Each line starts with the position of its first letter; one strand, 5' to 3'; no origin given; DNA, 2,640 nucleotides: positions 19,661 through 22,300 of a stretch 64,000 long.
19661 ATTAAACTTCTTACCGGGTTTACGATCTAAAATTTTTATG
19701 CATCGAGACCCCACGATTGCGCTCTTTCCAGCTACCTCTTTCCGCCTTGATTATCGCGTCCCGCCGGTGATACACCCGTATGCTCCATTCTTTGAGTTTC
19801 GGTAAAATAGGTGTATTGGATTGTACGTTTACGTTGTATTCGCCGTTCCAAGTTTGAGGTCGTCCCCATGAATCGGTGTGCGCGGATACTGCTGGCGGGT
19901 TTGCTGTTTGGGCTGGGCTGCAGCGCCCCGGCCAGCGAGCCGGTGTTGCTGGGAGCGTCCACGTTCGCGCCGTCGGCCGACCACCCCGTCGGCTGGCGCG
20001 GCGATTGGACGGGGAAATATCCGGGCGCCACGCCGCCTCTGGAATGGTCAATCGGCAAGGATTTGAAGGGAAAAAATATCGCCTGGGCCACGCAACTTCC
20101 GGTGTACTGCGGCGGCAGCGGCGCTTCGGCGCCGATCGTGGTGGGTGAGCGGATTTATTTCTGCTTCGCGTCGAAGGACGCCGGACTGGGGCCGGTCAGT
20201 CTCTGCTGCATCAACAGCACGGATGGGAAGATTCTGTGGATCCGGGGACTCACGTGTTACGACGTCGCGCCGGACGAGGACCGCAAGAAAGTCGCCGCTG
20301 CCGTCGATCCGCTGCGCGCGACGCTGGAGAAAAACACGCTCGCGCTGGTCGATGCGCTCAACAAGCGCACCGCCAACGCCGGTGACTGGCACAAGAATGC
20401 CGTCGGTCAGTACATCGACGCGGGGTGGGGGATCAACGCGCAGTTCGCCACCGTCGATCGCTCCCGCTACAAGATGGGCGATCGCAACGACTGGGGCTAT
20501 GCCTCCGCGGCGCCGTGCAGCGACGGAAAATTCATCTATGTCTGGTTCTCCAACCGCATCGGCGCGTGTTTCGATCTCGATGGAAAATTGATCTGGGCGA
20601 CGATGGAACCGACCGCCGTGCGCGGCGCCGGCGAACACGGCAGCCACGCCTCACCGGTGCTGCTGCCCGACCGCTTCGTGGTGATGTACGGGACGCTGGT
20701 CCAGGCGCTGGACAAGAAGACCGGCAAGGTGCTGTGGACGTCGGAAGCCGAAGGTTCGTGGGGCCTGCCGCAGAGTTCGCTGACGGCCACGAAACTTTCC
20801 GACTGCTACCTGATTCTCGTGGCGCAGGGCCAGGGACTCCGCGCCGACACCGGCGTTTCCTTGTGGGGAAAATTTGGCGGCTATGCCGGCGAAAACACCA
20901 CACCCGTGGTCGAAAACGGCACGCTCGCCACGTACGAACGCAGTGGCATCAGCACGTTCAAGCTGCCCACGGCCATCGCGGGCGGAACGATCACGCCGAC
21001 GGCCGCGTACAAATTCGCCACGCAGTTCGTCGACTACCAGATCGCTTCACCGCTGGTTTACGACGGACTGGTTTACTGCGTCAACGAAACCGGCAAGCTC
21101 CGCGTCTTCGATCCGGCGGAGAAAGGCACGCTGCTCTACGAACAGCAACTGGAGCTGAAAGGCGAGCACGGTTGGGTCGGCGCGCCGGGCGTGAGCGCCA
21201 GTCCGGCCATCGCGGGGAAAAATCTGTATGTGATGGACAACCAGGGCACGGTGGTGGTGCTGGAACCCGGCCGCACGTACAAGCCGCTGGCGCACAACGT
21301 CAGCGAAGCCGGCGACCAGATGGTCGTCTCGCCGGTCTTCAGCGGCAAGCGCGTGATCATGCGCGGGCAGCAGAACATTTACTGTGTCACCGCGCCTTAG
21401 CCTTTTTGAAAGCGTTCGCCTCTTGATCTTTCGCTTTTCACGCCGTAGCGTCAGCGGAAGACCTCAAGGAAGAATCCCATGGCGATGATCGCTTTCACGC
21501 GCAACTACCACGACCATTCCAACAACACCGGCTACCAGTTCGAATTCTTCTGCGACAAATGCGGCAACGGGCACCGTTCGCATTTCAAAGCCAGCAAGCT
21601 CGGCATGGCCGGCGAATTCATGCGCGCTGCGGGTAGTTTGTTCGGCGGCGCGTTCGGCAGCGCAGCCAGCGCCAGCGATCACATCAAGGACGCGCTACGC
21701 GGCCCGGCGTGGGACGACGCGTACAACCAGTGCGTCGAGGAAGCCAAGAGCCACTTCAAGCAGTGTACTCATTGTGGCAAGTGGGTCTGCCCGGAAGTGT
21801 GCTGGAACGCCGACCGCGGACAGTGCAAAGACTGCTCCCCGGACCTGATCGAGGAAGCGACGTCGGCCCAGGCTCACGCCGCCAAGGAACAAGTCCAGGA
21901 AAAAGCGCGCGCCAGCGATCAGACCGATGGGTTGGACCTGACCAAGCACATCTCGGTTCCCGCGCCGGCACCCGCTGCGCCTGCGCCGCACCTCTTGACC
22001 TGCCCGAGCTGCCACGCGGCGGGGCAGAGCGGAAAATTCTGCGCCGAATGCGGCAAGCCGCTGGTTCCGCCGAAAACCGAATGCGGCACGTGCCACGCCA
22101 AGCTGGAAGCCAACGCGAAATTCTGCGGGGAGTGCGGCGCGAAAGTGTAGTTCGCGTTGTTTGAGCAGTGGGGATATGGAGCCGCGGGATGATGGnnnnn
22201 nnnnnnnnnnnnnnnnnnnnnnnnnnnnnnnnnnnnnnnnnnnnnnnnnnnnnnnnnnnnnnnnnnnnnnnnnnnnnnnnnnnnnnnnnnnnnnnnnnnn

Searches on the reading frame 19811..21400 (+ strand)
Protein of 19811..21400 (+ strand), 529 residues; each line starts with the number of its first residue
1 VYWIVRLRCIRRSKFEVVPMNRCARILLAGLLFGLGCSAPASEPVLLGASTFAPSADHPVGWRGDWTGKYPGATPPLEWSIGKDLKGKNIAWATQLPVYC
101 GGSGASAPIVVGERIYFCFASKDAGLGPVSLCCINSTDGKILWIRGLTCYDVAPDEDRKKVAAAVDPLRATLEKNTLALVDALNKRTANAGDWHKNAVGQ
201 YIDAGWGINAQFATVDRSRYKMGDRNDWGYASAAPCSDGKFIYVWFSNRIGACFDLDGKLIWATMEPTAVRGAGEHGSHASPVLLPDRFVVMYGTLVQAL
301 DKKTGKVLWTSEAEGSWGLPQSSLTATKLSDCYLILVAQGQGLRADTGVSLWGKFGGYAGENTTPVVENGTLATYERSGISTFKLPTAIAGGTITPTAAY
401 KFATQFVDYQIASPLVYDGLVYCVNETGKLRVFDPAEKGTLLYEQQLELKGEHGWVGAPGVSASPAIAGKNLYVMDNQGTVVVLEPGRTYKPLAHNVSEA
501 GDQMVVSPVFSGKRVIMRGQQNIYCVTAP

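Call 8: search_protein_families(library=pfam, proteins=[window:19811-21400:+], max_evalue=0.001)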
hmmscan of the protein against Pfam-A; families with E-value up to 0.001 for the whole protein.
window:19811-21400:+ (529 aa): 1 family
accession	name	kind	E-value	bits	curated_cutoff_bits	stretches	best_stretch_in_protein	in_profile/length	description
PF13360.13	PQQ_2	-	1.6e-15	57.8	27.6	2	411-526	66-184/233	Outer membrane protein assembly factor BamB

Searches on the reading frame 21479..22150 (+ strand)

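Call 8: search_protein_families(library=pfam, proteins=[window:21479-22150:+], max_evalue=0.001)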
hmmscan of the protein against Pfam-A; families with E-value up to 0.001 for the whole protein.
window:21479-22150:+ (223 aa): 2 families
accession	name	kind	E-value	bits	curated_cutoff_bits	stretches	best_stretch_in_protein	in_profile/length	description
PF12773.13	DZR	-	1e-07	32.4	27.3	1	175-220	1-45/45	Double zinc ribbon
PF13240.11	Zn_Ribbon_1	-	7.6e-06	26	25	1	202-223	2-23/23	zinc-ribbon domain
